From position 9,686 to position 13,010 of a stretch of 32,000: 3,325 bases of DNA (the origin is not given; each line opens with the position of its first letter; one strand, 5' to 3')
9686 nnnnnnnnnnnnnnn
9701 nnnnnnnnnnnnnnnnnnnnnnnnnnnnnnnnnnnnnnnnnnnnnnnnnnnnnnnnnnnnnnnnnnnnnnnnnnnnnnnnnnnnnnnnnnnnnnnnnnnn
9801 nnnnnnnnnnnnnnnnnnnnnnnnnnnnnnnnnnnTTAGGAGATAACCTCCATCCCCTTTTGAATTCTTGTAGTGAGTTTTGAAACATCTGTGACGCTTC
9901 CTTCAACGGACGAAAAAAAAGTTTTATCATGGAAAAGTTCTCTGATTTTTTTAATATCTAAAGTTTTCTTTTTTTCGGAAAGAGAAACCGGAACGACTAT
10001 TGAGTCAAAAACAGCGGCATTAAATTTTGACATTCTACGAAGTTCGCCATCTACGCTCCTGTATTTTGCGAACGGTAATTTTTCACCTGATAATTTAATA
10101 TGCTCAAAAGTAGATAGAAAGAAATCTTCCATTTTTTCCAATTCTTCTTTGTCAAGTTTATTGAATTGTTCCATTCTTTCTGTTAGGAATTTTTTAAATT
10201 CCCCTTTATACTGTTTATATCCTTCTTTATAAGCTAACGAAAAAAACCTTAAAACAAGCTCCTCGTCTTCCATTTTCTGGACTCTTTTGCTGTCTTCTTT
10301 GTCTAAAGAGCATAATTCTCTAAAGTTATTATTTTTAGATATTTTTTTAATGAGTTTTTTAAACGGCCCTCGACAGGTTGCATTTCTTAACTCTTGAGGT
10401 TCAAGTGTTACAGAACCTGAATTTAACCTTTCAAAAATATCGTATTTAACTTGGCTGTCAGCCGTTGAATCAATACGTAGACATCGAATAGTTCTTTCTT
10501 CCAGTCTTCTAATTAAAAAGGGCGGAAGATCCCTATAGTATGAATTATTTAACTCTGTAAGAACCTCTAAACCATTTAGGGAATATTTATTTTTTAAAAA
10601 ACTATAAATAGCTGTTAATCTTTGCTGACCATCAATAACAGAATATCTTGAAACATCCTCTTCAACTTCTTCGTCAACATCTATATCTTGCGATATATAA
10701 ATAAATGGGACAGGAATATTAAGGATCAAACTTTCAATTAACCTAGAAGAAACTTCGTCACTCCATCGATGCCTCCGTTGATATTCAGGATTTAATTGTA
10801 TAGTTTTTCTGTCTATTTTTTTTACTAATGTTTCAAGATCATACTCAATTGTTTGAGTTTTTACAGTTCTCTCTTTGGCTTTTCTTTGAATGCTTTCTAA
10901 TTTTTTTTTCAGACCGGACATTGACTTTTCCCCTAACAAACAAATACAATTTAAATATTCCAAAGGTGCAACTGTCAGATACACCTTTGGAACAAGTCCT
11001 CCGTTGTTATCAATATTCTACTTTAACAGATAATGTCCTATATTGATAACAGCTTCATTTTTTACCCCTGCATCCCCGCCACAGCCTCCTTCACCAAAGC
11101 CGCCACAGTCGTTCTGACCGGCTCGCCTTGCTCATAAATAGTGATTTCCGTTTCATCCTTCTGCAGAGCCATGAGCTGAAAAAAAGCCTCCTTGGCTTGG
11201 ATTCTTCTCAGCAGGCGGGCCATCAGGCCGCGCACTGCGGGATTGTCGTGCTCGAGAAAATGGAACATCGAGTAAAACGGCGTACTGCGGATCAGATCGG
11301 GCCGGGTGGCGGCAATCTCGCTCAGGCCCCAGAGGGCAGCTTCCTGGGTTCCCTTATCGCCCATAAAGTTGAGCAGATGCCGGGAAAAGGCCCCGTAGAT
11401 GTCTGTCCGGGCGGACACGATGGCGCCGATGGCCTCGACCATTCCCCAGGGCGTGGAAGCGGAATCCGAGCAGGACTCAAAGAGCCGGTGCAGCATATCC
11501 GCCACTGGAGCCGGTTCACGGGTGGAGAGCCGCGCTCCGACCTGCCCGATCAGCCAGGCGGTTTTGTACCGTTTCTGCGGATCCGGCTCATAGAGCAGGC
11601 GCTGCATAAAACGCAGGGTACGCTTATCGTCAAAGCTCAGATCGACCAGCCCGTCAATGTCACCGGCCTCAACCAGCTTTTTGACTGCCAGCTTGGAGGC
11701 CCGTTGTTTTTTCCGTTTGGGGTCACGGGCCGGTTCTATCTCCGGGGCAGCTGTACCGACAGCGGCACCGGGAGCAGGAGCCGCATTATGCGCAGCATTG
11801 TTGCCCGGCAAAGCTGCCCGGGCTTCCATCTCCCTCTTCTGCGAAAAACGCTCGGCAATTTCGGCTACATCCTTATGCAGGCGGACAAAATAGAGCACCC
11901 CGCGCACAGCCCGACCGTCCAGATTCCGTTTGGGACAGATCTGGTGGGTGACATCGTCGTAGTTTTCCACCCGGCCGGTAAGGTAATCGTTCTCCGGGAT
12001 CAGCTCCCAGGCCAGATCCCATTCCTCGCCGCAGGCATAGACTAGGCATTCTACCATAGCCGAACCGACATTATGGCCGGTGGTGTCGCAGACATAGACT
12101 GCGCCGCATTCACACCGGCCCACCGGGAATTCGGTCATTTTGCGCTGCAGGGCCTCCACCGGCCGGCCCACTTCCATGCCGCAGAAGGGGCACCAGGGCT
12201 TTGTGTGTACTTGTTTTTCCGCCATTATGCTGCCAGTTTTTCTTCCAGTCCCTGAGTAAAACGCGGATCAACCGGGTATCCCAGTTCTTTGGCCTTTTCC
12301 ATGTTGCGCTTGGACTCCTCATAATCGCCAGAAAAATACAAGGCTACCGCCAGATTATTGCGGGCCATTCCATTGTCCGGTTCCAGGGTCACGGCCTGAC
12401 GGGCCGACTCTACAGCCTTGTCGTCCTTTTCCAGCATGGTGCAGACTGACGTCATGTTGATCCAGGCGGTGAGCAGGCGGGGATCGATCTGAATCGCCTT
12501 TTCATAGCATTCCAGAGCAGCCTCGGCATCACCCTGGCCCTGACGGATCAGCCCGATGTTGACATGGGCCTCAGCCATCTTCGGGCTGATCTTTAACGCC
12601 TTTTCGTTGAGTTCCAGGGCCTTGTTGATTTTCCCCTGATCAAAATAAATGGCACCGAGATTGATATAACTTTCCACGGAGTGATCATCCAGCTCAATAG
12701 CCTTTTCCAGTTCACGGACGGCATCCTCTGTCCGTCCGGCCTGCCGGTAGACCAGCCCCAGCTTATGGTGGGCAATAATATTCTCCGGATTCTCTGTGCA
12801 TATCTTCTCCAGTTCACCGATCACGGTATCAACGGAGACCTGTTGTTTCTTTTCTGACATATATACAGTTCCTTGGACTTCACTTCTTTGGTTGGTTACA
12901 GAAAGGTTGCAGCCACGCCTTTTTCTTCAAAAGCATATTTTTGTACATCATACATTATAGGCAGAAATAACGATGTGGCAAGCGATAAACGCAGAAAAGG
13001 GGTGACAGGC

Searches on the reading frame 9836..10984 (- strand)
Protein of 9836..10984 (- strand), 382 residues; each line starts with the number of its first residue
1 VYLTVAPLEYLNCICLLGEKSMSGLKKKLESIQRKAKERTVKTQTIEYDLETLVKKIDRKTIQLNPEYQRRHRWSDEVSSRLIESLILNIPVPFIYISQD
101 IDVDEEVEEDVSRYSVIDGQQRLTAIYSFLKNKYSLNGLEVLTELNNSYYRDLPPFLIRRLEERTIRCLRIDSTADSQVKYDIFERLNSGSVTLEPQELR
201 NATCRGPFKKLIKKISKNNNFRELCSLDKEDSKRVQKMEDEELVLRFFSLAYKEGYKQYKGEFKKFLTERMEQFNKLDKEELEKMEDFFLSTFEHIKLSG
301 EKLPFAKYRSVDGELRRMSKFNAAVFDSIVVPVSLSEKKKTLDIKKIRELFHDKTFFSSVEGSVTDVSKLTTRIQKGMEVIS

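Call 3: search_protein_families(library=pfam, proteins=[window:9836-10984:-], max_evalue=0.01)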
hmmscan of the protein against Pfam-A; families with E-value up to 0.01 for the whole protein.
window:9836-10984:- (382 aa): 1 family
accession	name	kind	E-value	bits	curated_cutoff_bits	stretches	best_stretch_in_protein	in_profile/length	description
PF03235.19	GmrSD_N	-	2.5e-28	100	33.2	1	51-202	2-196/199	GmrSD restriction endonuclease, N-terminal domain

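Call 7: search_protein_families(library=padloc, proteins=[window:9836-10921:-], max_evalue=0.01)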
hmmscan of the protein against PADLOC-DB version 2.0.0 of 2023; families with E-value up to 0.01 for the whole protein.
window:9836-10921:- (361 aa): 13 families
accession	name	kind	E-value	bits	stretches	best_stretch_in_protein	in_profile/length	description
PDLC03877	NsnA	-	1.2e-77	259.8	1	10-360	34-379/385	-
PDLC04027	PD-T4-2_A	-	7.7e-43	144.9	1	32-360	43-361/363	-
PDLC03418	REase_II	-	1.1e-08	32.6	1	15-196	8-172/372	Type II restriction enzyme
PDLC02696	Orf5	-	1.8e-07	28.5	1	45-123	4-81/558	Orf5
PDLC04151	HEC-05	-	2.8e-06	24.3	1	87-116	108-137/600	-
PDLC04157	HEC-06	-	3.2e-05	20.7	1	22-109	4-89/558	-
PDLC04150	HEC-05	-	7.2e-05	19.8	1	87-129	90-132/583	-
PDLC02693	Orf5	-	0.00015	18.9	1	45-110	12-81/543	Orf5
PDLC02786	SspE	-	0.00025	17.5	1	45-108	27-101/766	SspE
PDLC04155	HEC-06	-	0.00044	16.9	1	25-106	5-84/562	-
PDLC02792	SspE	-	0.00095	15.6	0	84-105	84-103/771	SspE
PDLC02695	Orf5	-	0.0014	15.1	1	44-106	22-92/601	Orf5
PDLC04709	PDC-M55C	-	0.0022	14.7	1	79-132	78-130/554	-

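Call 8: search_protein_families(library=ncbifam, proteins=[window:9836-10921:-], max_evalue=0.01)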
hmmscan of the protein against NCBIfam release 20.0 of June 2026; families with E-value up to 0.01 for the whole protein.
window:9836-10921:- (361 aa): 1 family
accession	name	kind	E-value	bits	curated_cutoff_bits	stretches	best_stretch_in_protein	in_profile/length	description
TIGR03187.1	DGQHR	domain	0.0019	18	58.85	1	86-257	92-222/276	DGQHR domain-containing protein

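Call 53: find_homologous_proteins(query=window:9836-10921:-, max_evalue=1e-10)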
Query window:9836-10921:- (361 aa): 5164 proteins with E <= 1e-10 among 8000 candidates; the best 120 are listed.
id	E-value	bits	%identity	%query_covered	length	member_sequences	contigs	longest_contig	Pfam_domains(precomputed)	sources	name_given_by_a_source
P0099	1.7e-227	772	100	100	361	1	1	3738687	PF03235.20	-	-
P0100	1.3e-166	572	73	100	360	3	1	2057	PF03235.20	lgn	-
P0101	7.7e-166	569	72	100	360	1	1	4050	PF03235.20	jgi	jgi:uncharacterized protein with ParB-like and HNH nuclease domain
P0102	8.7e-166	569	72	100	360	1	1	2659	PF03235.20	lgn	-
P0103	7.7e-165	566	73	100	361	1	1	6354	PF03235.20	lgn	-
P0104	1.2e-164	565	71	100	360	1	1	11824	PF03235.20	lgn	-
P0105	3.5e-164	564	70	100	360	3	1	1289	PF03235.20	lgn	-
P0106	1.1e-163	562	70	100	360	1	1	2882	PF03235.20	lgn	-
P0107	1.3e-162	559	71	100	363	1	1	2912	PF03235.20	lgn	-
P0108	2.0e-162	558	72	100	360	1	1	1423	PF03235.20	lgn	-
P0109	2.1e-162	558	73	100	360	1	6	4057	PF03235.20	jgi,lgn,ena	-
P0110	8.3e-162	556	73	100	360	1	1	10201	PF03235.20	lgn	-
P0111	1.9e-161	555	71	100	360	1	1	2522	PF03235.20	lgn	-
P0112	1.0e-160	552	71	100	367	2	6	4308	PF03235.20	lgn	-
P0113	6.5e-158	543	68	100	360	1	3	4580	PF03235.20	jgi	-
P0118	1.7e-154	532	88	77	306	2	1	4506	PF03235.20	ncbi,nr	ncbi:MAG: DUF262 domain-containing protein [Candidatus Electrothrix sp. ATG2]|nr:DUF262 domain-conta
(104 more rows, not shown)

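Call 55: find_encoding_contigs(protein=P0118, flank=5000, max_places=3)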
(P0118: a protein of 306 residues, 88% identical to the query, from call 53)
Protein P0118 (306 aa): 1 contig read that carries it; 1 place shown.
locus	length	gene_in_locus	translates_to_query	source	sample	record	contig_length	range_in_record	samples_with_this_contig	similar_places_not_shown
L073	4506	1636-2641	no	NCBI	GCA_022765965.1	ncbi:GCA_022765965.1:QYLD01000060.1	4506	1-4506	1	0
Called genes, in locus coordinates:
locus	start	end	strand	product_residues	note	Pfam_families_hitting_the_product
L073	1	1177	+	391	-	PF00990:GGDEF, PF00563:EAL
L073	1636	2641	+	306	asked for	PF03235:GmrSD_N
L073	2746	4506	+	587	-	PF17203:sCache_3_2 (faint), PF00672:HAMP (weak), PF02518:HATPase_c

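Call 65: search_solved_structures(query=A3, max_evalue=0.01)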
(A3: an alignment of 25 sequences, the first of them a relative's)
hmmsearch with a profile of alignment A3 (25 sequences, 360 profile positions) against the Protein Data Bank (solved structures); distinct sequences matched with E-value up to 0.01: 0.

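Call 73: predict_structure(alignment_id=A3)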
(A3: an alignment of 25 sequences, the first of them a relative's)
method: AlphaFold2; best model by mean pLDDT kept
length: 361 residues; sequences in the alignment: 25
mean_pLDDT: 80.4   pTM: 0.52
mean pLDDT of the five models: 80.4, 80.3, 79.2, 74.6, 73.2
residues with pLDDT >= 90: 157; 70-90: 110; 50-70: 69; < 50: 25
segments of 3 or more residues with pLDDT < 50: 89-91, 169-178, 213-216
pLDDT, mean of each block of 10 residues (from residue 1): 64 52 80 86 73 84 87 70 55 67 92 92 94 92 82 54 50 46 74 91 75 58 94 92 86 92 96 93 93 92 94 86 92 93 82 93 78
secondary structure, 60 per line:
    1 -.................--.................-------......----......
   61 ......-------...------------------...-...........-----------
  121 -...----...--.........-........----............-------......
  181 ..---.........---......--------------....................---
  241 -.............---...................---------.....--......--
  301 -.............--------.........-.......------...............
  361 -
elements in order: H2-18 E21-28 H29-37 H45-50 H55-66 E74-76 E95-97 H99-109 H134-142 E144-151 H156-167 H175-182 H186-194 H198-203 H218-237 H242-254 H258-276 E286-290 E293-298 H302-314 H323-331 H333-339 H346-360

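Call 75: fold_search(model_id=the predicted structure, library=pdb)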
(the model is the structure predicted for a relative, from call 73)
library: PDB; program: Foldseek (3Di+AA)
matches with E <= 10: 77; with E <= 0.001: 0
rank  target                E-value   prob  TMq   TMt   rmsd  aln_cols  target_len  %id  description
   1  7p9k_A                1.8e-03  0.98  0.28  0.20  15.8       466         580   13  BrxU, GmrSD-family Type IV restriction enzyme (released 2021-12-08)
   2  5k5a                  2.5e-01  0.25  0.19  0.24  14.5       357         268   12  Structure of the pNOB8-like ParB N-domain (released 2016-06-15)
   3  3nyb_A                2.6e-01  0.06  0.14  0.15  25.7       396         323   13  Structure and function of the polymerase core of TRAMP, a RNA surveillance complex (released 2010-08-04)
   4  7bm8_A                3.9e-01  0.57  0.21  0.38  14.9       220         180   13  Crystal structure of the C-terminally truncated chromosome-partitioning protein ParB from Caulobacter crescentus compl (released 2021-04-28)
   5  9jqs_A                7.9e-01  0.06  0.14  0.14  23.0       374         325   10  Apo form of Oryza sativa solanesyl diphosphate synthase 3 (released 2025-12-17)
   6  7bnr_B                1.4e+00  0.16  0.20  0.34  18.3       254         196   13  Crystal structure of a ParB Q52A mutant from Myxococcus xanthus bound to CTPyS (released 2021-09-08)
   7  6ryk_B                1.6e+00  0.44  0.20  0.45   8.3       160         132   10  Crystal structure of the ParB-like protein PadC (released 2020-01-22)
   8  7ng0                  1.9e+00  0.15  0.21  0.35  16.6       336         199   12  Crystal structure of N- and C-terminally truncated Geobacillus thermoleovorans nucleoid occlusion protein Noc (released 2021-02-17)
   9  6ryk_A                2.0e+00  0.38  0.20  0.45   8.3       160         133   10  Crystal structure of the ParB-like protein PadC (released 2020-01-22)
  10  6m9s_D                2.2e+00  0.01  0.10  0.08  23.0       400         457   11  Crystal structure of SeMet SznF from Streptomyces achromogenes var. streptozoticus NRRL 2697 (released 2019-02-06)
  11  5aj3_G                2.4e+00  0.07  0.13  0.18  13.3       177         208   11  Structure of the small subunit of the mammalian mitoribosome (released 2015-04-22)
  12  4dwb                  2.9e+00  0.03  0.12  0.12  18.9       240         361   12  Crystal structure of Trypanosoma cruzi farnesyl diphosphate synthase in complex with [2-(n-pentylamino)ethane-1,1-diyl]b (released 2013-01-16)
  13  9jsc_A                3.2e+00  0.02  0.13  0.14  22.7       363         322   11  Crystal structure of OsSPS3 complexed with YH24532 (released 2026-04-08)
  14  1toh                  3.2e+00  0.02  0.09  0.10  18.7       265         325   11  TYROSINE HYDROXYLASE CATALYTIC AND TETRAMERIZATION DOMAINS FROM RAT (released 1998-06-03)
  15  6aqs                  3.6e+00  0.02  0.07  0.10  15.6       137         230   10  Crystal structure of Plasmodium falciparum purine nucleoside phosphorylase (V181D) mutant complexed with DADMe-ImmG and  (released 2018-02-14)
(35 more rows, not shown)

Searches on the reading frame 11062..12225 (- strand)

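Call 3: search_protein_families(library=pfam, proteins=[window:11062-12225:-], max_evalue=0.01)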
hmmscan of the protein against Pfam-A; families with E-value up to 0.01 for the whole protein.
window:11062-12225:- (387 aa): 2 families
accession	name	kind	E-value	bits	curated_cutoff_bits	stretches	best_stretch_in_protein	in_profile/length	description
PF13513.12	HEAT_EZ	-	3.8e-05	24.6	27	0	293-342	3-55/55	HEAT-like repeat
PF13646.12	HEAT_2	-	0.0003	21.4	27.7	0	324-358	8-43/88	HEAT repeats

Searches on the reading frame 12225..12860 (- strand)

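Call 3: search_protein_families(library=pfam, proteins=[window:12225-12860:-], max_evalue=0.01)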
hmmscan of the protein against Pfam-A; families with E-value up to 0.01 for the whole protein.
window:12225-12860:- (211 aa): 32 families (the best 25 are shown)
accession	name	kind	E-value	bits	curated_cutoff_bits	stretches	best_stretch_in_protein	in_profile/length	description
PF00515.34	TPR_1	-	2.2e-33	113.1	27.8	3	63-94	2-33/34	Tetratricopeptide repeat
PF07719.23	TPR_2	-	1.7e-32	109.2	27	3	96-128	1-33/34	Tetratricopeptide repeat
PF13414.12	TPR_11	-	2.1e-29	101.4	26.8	3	35-76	1-42/42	TPR repeat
PF13181.12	TPR_8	-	4.9e-29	98.4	25.7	3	96-127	1-32/34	Tetratricopeptide repeat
PF13424.12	TPR_12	-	1.8e-26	92.5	30.1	2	29-93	4-76/77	Tetratricopeptide repeat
PF13431.12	TPR_17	-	1.4e-24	84.6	24.4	3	51-83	2-34/34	Tetratricopeptide repeat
PF14559.12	TPR_19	-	5.3e-19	68.8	25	3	39-95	2-58/68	Tetratricopeptide repeat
PF13374.12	TPR_10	-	1.8e-17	63.2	27.5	2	63-91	3-31/42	Tetratricopeptide repeat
PF13432.12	TPR_16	-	1.2e-16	61.2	32.7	1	33-95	2-64/65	Tetratricopeptide repeat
PF13428.12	TPR_14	-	1.8e-16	59.4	23.5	1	31-70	4-43/44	Tetratricopeptide repeat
PF13176.12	TPR_7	-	1.4e-12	47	27.9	0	30-58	1-29/36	Tetratricopeptide repeat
PF13371.12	TPR_9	-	1.6e-12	47.7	35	1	68-128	1-61/73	Tetratricopeptide repeat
PF23914.1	TPR_CcmH_CycH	-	2.4e-12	47.4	42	2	124-185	44-105/158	Cytochrome c-type biogenesis protein H TPR domain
PF13174.12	TPR_6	-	1.4e-10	41.5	26.3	0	33-57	5-29/33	Tetratricopeptide repeat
PF07721.20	TPR_4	-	2.9e-09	37.1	27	0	30-52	3-25/26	Tetratricopeptide repeat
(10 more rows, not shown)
